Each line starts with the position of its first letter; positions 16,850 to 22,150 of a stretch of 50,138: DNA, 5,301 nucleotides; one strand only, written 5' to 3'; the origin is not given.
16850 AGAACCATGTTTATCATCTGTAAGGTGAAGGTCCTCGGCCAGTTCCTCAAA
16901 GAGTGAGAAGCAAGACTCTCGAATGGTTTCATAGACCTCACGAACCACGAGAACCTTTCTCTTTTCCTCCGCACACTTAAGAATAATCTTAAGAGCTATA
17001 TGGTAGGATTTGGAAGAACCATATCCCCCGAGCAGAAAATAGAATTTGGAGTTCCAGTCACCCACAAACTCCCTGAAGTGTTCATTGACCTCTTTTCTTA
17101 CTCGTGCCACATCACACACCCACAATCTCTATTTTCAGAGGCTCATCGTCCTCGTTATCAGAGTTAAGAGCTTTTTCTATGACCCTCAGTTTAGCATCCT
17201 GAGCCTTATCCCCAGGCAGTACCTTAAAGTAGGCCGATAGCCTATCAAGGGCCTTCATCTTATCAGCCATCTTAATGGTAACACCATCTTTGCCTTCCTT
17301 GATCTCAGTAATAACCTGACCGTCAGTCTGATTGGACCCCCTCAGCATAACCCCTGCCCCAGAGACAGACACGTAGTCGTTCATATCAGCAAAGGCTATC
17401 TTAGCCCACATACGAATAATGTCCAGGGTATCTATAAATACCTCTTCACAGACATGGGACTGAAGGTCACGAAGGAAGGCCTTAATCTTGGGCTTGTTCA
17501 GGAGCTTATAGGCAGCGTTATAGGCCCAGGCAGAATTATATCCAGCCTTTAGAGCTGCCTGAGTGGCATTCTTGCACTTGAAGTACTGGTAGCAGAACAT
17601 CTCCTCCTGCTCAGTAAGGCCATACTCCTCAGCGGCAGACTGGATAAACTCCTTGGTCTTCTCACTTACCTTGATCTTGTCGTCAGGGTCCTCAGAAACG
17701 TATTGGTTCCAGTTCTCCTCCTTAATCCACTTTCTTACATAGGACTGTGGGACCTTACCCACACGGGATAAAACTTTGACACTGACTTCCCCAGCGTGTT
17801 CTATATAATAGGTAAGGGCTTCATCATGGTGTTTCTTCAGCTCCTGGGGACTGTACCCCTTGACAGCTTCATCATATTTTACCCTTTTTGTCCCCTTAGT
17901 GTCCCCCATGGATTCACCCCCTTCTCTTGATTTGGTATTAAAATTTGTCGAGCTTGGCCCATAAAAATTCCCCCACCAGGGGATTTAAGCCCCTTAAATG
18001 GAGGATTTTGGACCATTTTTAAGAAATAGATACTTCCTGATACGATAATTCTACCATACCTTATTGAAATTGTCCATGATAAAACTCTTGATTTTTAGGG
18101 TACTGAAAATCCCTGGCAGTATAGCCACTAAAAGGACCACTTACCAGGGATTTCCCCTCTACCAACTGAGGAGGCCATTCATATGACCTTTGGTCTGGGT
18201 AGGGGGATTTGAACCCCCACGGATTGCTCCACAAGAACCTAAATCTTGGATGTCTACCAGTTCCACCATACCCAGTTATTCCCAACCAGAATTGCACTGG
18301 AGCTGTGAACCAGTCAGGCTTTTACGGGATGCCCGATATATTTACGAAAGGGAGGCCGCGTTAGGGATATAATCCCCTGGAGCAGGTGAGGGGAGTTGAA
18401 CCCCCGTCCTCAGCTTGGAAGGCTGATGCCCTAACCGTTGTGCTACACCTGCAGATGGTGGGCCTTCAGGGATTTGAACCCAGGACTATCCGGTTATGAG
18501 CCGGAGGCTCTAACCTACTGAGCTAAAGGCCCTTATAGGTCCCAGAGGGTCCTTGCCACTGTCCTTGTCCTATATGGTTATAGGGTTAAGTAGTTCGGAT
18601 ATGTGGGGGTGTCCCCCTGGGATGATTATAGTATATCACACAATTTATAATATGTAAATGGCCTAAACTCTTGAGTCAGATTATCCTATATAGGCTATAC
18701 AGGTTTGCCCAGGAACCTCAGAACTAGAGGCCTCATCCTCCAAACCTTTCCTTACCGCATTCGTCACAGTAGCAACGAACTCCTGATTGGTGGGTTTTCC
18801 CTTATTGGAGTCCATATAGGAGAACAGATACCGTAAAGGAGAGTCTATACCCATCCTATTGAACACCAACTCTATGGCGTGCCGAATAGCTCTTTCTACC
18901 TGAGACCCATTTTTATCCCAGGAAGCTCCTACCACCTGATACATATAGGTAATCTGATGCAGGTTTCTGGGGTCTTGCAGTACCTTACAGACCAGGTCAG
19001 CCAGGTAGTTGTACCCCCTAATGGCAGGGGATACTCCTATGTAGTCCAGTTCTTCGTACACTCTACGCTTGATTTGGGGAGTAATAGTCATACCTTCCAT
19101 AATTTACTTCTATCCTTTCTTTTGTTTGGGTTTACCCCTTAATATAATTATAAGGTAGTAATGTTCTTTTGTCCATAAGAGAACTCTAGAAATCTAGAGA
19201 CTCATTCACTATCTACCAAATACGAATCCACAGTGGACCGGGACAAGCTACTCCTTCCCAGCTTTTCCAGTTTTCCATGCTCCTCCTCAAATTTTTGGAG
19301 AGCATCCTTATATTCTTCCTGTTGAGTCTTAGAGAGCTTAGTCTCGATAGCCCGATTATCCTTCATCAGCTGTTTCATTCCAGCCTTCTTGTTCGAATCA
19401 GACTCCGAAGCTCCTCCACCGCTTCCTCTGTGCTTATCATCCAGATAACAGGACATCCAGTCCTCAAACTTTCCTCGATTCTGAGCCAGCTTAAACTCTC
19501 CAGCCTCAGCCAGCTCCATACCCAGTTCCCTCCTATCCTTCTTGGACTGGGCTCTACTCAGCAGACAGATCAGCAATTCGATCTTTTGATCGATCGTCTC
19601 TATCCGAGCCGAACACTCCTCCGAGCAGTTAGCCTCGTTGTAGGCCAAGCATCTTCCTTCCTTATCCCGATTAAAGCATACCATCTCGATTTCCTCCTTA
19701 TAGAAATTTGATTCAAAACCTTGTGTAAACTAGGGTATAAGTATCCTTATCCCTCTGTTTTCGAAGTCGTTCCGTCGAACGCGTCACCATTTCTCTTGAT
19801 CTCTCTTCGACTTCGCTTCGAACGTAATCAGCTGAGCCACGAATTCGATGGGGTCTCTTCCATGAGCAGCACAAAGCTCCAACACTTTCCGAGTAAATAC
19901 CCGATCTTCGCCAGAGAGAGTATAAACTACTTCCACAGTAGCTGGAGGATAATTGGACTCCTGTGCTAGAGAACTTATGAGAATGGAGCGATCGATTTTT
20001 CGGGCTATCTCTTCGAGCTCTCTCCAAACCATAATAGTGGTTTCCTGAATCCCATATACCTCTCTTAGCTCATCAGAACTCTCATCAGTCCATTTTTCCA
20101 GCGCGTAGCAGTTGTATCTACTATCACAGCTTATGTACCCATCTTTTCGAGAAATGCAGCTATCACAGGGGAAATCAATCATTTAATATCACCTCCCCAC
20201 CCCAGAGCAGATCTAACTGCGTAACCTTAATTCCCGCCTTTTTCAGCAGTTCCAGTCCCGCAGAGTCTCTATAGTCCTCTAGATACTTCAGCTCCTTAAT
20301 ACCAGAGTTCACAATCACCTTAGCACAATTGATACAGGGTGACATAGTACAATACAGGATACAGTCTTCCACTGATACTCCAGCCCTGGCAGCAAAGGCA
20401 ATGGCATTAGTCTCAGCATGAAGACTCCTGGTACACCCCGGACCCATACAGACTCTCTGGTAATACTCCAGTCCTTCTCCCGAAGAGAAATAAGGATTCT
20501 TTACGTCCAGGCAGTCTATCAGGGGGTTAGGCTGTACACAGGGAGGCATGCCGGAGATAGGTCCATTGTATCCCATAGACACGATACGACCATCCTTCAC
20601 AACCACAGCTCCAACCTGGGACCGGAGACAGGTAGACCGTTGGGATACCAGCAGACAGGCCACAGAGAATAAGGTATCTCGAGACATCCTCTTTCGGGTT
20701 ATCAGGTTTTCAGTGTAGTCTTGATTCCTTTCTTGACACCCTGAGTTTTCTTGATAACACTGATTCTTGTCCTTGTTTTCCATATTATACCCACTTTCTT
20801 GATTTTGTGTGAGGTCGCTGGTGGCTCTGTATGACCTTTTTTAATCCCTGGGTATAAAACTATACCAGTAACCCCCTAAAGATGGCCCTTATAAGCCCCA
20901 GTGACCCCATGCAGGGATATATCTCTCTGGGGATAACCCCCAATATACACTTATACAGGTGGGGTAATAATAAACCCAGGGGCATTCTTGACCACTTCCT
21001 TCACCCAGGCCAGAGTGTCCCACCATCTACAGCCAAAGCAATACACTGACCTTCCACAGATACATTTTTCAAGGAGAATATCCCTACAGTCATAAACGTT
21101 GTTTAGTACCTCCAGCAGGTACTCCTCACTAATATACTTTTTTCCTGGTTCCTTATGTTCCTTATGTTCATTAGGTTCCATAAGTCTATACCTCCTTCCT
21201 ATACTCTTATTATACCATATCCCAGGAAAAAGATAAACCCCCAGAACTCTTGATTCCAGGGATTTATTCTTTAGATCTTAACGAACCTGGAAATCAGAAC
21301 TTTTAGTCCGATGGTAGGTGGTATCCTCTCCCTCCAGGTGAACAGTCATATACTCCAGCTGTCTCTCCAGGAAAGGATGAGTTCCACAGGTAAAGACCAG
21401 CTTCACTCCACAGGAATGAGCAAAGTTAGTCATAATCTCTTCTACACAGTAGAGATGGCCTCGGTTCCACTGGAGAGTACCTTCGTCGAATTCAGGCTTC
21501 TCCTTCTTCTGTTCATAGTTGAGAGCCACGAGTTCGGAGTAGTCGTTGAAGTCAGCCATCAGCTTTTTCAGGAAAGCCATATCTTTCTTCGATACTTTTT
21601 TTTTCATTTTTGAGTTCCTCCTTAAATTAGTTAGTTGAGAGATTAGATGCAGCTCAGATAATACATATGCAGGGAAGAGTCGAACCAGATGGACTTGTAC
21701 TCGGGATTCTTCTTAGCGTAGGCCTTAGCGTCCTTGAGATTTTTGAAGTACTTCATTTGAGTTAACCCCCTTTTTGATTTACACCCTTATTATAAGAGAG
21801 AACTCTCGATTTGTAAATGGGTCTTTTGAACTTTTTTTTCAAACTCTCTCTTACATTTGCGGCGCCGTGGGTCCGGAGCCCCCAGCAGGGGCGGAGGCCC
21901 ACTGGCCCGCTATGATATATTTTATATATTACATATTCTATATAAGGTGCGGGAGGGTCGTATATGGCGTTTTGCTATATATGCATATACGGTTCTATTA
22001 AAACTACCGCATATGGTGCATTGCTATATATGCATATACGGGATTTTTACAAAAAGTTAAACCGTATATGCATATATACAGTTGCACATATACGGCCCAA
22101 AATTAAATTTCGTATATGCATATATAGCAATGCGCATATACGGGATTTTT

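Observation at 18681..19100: Phage-encoded Spo0A effector domain without a receiver domain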

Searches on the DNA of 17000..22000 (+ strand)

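Call 10: search_dna_similar(query=window:17000-22000:+, collection=phages, mode=near)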
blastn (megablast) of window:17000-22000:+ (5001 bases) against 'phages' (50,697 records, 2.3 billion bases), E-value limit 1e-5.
No match.

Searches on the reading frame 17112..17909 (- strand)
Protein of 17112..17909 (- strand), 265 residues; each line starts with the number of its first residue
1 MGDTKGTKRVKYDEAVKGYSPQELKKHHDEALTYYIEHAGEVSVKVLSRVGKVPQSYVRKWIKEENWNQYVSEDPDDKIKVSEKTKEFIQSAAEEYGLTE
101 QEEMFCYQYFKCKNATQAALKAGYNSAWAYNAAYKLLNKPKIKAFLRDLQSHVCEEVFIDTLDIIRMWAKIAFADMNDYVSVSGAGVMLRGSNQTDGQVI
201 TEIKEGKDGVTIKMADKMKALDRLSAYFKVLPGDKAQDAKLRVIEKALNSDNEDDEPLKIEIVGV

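Call 15: search_protein_families(library=pfam, proteins=[window:17112-17909:-], max_evalue=0.01)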
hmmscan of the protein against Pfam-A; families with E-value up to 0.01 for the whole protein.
window:17112-17909:- (265 aa): 2 families
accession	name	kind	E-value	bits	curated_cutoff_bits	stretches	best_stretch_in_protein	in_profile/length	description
PF03592.21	Terminase_2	-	1.8e-34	119.8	26.1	1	98-235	1-134/141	Terminase small subunit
PF10668.15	Phage_terminase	-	0.00078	19.5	22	1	27-69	8-50/67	Phage terminase small subunit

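Call 16: search_protein_families(library=phrogs, proteins=[window:17112-17909:-], max_evalue=0.001)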
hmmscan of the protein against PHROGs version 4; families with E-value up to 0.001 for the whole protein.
window:17112-17909:- (265 aa): 6 families
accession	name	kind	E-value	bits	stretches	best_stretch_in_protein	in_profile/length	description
phrog_2606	-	head and packaging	2.7e-53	182.3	2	24-181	5-173/310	terminase small subunit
phrog_51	-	head and packaging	4.8e-33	116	1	35-256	13-238/261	terminase small subunit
phrog_17390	-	unknown function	2e-12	47.8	1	98-155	3-60/69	-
phrog_641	-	head and packaging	6.5e-06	27.7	1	98-152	3-57/162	terminase small subunit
phrog_5334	-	head and packaging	8.9e-06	27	1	99-200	18-122/162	terminase small subunit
phrog_1889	-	head and packaging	1.6e-05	25.6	1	25-74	6-55/276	terminase small subunit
